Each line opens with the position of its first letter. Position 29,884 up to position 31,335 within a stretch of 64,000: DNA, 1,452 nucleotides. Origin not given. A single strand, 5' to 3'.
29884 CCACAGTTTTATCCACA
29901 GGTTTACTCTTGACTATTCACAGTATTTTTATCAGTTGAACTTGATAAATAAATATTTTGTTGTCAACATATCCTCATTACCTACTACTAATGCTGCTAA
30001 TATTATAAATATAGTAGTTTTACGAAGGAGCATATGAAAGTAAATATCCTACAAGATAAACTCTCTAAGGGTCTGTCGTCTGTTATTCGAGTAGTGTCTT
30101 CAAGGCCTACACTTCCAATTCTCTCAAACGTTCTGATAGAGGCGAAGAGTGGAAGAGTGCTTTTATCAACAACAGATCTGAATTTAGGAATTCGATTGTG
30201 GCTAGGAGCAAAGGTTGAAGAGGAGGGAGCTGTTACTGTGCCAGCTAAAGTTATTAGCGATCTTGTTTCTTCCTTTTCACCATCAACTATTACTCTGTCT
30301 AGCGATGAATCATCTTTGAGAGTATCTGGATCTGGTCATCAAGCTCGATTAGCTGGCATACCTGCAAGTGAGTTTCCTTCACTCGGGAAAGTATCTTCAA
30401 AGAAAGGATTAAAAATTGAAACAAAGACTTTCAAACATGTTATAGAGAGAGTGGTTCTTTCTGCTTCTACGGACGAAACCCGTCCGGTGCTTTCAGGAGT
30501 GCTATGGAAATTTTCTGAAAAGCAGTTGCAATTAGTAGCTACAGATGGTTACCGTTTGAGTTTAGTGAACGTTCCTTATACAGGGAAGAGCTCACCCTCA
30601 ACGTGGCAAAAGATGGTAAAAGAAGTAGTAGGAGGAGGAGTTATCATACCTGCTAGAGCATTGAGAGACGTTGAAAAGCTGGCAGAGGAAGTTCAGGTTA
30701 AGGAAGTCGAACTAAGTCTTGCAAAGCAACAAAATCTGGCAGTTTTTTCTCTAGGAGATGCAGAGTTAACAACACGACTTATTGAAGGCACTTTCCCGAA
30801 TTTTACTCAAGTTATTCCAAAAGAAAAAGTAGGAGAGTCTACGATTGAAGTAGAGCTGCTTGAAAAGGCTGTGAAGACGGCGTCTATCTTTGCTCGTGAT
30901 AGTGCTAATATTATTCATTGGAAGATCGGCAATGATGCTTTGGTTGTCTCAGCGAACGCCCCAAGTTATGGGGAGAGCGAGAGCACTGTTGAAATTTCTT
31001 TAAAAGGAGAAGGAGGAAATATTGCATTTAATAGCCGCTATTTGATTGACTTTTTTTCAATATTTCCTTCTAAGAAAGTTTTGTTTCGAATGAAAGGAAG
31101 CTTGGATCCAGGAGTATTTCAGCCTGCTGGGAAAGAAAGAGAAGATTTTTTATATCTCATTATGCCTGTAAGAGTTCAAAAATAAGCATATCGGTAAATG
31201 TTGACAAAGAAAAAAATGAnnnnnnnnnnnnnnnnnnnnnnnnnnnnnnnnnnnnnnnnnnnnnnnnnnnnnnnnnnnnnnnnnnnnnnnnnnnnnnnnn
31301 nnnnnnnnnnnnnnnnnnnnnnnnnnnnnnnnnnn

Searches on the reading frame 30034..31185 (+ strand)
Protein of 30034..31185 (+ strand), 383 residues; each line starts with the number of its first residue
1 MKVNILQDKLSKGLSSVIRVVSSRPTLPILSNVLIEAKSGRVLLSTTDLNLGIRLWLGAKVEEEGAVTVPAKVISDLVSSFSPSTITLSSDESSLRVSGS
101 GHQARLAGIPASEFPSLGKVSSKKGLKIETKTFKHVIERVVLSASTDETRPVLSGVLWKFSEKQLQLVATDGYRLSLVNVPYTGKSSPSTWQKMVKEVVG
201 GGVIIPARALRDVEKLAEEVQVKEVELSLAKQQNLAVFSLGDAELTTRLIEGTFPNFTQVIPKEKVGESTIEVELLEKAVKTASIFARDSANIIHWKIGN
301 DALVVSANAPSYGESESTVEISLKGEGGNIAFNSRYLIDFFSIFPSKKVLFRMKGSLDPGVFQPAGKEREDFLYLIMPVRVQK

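Call 35: search_protein_families(library=pfam, proteins=[window:30034-31185:+], max_evalue=0.001)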
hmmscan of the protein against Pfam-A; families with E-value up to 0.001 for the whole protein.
window:30034-31185:+ (383 aa): 3 families
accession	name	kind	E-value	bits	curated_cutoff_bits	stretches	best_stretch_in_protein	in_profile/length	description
PF00712.24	DNA_pol3_beta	-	1e-32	113.2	24.4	2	1-117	1-119/120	DNA polymerase III beta subunit, N-terminal domain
PF02767.21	DNA_pol3_beta_2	-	2.7e-27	95.8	27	1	128-256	2-116/116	DNA polymerase III beta subunit, central domain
PF02768.20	DNA_pol3_beta_3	-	6.9e-21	74.7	27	1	259-380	2-121/121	DNA polymerase III beta subunit, C-terminal domain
